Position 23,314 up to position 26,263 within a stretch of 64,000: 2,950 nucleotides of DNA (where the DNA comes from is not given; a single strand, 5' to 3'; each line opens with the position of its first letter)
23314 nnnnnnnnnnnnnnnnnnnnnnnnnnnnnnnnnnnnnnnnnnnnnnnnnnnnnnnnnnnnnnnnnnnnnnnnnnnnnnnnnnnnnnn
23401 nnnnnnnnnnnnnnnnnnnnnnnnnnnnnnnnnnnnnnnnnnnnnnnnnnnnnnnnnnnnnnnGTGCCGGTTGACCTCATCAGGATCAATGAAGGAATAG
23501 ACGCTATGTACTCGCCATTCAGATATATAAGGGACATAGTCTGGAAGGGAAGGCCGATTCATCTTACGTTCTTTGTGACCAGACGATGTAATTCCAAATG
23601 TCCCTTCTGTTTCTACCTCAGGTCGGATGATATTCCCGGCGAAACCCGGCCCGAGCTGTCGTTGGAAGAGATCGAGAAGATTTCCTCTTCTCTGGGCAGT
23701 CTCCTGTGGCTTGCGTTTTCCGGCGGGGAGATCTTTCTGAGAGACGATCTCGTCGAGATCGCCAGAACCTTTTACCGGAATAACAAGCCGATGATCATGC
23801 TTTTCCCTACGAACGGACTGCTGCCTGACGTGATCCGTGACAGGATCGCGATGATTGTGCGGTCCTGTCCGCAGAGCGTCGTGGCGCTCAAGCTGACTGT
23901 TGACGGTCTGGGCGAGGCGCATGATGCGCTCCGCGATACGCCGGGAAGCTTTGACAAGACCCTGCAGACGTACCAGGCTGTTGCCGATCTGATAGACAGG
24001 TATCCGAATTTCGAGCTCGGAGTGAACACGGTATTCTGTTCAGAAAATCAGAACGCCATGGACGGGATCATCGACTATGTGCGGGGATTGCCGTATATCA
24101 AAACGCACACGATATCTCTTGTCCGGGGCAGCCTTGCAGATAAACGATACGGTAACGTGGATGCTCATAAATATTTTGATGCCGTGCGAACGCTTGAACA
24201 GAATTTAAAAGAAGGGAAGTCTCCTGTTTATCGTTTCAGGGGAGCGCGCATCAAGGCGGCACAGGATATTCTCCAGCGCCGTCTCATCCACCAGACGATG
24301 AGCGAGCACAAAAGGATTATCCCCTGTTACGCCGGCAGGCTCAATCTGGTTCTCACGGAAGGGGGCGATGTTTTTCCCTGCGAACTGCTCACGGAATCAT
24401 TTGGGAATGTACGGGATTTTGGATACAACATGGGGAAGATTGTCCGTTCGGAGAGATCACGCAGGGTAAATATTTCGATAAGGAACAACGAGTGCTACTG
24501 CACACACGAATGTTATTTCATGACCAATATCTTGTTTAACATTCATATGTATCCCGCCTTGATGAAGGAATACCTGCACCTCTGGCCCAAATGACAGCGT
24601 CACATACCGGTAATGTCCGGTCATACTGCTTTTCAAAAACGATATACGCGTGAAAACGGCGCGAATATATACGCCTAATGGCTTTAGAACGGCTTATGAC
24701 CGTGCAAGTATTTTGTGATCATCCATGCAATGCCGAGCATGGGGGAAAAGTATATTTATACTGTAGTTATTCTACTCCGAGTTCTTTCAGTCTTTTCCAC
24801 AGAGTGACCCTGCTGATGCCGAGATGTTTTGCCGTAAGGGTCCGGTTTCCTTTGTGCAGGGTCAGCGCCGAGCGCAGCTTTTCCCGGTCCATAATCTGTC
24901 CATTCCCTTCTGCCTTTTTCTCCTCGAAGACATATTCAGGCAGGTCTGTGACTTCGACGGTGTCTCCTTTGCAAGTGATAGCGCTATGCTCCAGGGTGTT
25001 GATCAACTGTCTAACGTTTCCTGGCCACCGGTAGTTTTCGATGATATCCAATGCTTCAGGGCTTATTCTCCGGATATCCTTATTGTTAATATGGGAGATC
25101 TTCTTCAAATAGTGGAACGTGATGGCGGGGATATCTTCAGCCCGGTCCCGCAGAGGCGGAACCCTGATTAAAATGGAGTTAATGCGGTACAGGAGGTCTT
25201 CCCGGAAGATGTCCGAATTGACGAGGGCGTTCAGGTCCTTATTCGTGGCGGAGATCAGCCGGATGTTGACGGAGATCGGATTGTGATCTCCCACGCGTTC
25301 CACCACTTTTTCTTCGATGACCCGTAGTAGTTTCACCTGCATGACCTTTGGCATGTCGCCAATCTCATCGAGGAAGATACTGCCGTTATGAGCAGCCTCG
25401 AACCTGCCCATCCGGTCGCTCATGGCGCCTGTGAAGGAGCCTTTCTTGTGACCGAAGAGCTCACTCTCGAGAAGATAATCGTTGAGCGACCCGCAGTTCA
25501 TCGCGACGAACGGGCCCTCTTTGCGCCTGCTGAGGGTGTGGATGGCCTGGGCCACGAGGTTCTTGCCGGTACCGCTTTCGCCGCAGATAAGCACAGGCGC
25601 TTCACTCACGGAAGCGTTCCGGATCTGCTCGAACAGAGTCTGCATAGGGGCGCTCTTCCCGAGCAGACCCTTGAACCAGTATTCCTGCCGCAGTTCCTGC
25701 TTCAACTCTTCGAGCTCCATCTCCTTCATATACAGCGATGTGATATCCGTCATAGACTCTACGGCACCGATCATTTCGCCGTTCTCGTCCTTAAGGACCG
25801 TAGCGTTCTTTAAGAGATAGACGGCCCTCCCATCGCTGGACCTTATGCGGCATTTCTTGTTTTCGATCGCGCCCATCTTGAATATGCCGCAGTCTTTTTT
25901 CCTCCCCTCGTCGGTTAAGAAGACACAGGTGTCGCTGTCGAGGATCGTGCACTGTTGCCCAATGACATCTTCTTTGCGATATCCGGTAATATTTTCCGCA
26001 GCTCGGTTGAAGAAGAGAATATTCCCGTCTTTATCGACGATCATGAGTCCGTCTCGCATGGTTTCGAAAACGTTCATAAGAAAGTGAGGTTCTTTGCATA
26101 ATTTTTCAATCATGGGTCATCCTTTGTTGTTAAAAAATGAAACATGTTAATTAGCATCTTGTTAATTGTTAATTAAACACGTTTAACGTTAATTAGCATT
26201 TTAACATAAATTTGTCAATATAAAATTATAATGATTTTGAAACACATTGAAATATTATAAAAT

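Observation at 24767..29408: Sigma54 regulon module: activator, repeated 12-mer enhancer and -24/-12 promoter driving three tandem USP paralogs plus a YeeE permease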

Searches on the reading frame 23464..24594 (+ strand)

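Call 42: search_protein_families(library=pfam, proteins=[window:23464-24594:+])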
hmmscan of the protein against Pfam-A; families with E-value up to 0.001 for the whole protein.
window:23464-24594:+ (376 aa): 1 family
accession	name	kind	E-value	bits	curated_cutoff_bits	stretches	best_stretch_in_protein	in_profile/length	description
PF04055.27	Radical_SAM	-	4.4e-11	43.7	29.5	1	38-179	3-143/166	Radical SAM superfamily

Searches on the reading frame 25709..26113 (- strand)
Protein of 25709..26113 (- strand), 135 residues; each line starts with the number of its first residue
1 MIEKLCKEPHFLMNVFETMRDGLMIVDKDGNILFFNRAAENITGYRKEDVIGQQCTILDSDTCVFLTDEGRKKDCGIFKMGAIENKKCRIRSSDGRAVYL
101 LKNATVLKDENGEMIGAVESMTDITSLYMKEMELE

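Call 48: search_solved_structures(query=window:25711-26113:-, max_evalue=1, show_alignments=2)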
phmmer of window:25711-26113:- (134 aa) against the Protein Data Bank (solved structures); distinct sequences matched with E-value up to 1: 128 (the best 60 are shown).
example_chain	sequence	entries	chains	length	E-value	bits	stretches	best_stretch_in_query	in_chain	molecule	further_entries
6dgg_A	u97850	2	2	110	1.1e-07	35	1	21-125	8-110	RpfR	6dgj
6rhg_A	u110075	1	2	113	3.9e-06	30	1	20-127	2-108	Multi-sensor hybrid histidine kinase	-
9wex_A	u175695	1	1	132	8.2e-06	29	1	5-126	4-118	Sensor histidine kinase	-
3lyx_A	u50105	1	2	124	1.9e-05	27.8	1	15-126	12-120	Sensory box/GGDEF domain protein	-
9u5n_A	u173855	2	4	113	4.1e-05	26.7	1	20-127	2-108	histidine kinase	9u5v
8pky_A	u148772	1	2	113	5.3e-05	26.3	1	20-127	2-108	histidine kinase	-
8q5e_A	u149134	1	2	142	6.1e-05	26.1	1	11-64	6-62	Sensory box protein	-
6rhf_A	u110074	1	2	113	7.3e-05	25.9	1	20-127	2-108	Multi-sensor hybrid histidine kinase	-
6y7r_A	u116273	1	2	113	7.5e-05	25.8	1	20-127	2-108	Multi-sensor hybrid histidine kinase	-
1s66_L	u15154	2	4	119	8.1e-05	25.7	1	19-58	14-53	Hypothetical protein yddU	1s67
29lw_A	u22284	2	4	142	9.2e-05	25.6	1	11-62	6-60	Sensory box protein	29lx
6yx4_A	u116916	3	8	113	0.0001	25.4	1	20-126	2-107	Multi-sensor hybrid histidine kinase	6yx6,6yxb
6yxc_A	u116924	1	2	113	0.0001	25.4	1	20-126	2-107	Multi-sensor hybrid histidine kinase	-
8a33_A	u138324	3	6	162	0.00011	25.4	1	11-63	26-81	Sensory box protein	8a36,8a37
2gj3_A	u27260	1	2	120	0.00011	25.3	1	19-64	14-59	Nitrogen fixation regulatory protein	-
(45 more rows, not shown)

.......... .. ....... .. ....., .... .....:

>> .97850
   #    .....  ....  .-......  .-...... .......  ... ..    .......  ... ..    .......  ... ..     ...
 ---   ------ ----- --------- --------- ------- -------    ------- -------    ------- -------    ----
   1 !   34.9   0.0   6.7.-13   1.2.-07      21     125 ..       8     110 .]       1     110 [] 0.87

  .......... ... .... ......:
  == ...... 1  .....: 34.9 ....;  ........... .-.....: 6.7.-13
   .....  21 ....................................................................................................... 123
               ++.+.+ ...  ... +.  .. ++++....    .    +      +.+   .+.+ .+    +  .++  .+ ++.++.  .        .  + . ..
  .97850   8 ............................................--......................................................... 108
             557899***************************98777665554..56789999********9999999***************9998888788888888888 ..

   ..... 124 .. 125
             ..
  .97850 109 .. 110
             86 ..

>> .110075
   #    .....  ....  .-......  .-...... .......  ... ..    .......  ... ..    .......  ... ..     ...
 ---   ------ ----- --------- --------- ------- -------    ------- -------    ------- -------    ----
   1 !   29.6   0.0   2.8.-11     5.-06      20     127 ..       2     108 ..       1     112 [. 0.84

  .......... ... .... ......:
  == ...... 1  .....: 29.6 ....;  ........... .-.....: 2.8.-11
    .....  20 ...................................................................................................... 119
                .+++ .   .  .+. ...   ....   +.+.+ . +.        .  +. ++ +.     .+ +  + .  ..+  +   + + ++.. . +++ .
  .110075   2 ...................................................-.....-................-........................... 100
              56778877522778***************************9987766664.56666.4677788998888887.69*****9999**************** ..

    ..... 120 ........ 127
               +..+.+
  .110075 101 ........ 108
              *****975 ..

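Call 75: predict_structure(alignment_id=A4)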
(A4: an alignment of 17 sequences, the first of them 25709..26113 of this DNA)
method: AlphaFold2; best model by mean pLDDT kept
length: 135 residues; sequences in the alignment: 17
mean_pLDDT: 80.4   pTM: 0.73
mean pLDDT of the five models: 80.4, 78.2, 77.0, 70.3, 68.7
residues with pLDDT >= 90: 34; 70-90: 72; 50-70: 29; < 50: 0
segments of 3 or more residues with pLDDT < 50: none
pLDDT, mean of each block of 10 residues (from residue 1): 69 74 88 92 93 79 63 58 82 88 88 88 87 73
secondary structure, 60 per line:
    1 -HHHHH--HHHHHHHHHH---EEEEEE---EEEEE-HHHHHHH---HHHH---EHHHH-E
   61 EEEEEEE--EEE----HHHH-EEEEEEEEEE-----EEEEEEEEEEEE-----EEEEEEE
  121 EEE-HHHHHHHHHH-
elements in order: H2-6 H9-18 E22-27 E31-35 H37-43 H47-50 H55-58 E60-67 E70-72 H77-80 E82-91 E97-108 E114-123 H125-134

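Call 77: fold_search(model_id=the predicted structure, library=pdb)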
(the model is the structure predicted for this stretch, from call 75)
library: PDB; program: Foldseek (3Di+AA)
matches with E <= 10: 1570; with E <= 0.001: 526
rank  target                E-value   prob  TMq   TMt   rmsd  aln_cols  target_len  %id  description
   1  6hmj_A                5.3e-08  1.00  0.74  0.30   5.0       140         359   18  Structure of an RNA-binding Light-Oxygen-Voltage Receptor (released 2019-08-28)
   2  6ph2_D                6.6e-08  1.00  0.67  0.73   4.2       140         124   18  Complete LOV domain from the LOV-HK sensory protein from Brucella abortus (mutant C69S, construct 15-155) (released 2020-12-30)
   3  9vf7_A                8.3e-08  1.00  0.74  0.71   3.6       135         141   18  Structure of Meiothermus ruber Mrub_1259 LOV domain with N- and C-terminal alpha helices (MrLOVe) (released 2025-06-25)
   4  6hmj_C                9.8e-08  1.00  0.75  0.31   2.7       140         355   18  Structure of an RNA-binding Light-Oxygen-Voltage Receptor (released 2019-08-28)
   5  6hmj_D                1.0e-07  1.00  0.74  0.30   5.2       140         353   18  Structure of an RNA-binding Light-Oxygen-Voltage Receptor (released 2019-08-28)
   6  7a6p_A                1.1e-07  1.00  0.73  0.67   2.9       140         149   20  Structural determinants underlying the adduct lifetime in a short LOV protein PpSB2-LOV (released 2021-03-10)
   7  7r4s_D                1.2e-07  1.00  0.72  0.73   5.0       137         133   20  Crystal structure of PpSB1-LOV-I48T mutant (dark state) (released 2022-12-21)
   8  3lyx_B                1.4e-07  1.00  0.67  0.75   3.9       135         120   21  Crystal structure of the PAS domain of the protein CPS_1291 from Colwellia psychrerythraea. Northeast Structural Genom (released 2010-04-07)
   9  6ph2_C                1.5e-07  1.00  0.69  0.75   2.5       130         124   18  Complete LOV domain from the LOV-HK sensory protein from Brucella abortus (mutant C69S, construct 15-155) (released 2020-12-30)
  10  6ph2_B                1.6e-07  1.00  0.68  0.74   4.2       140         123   18  Complete LOV domain from the LOV-HK sensory protein from Brucella abortus (mutant C69S, construct 15-155) (released 2020-12-30)
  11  9vf7_B                1.8e-07  1.00  0.76  0.73   3.2       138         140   18  Structure of Meiothermus ruber Mrub_1259 LOV domain with N- and C-terminal alpha helices (MrLOVe) (released 2025-06-25)
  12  6pps_C                1.8e-07  1.00  0.75  0.41   2.5       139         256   20  A blue light illuminated LOV-PAS construct from the LOV-HK sensory protein from Brucella abortus (construct 15-273) (released 2020-07-15)
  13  2gj3_B                1.8e-07  1.00  0.67  0.76   3.7       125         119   22  Crystal structure of the FAD-containing PAS domain of the protein NifL from Azotobacter vinelandii. (released 2007-03-06)
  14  9vf7_C                1.9e-07  1.00  0.76  0.75   3.5       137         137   18  Structure of Meiothermus ruber Mrub_1259 LOV domain with N- and C-terminal alpha helices (MrLOVe) (released 2025-06-25)
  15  6pps_A                1.9e-07  1.00  0.74  0.41   2.7       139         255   19  A blue light illuminated LOV-PAS construct from the LOV-HK sensory protein from Brucella abortus (construct 15-273) (released 2020-07-15)
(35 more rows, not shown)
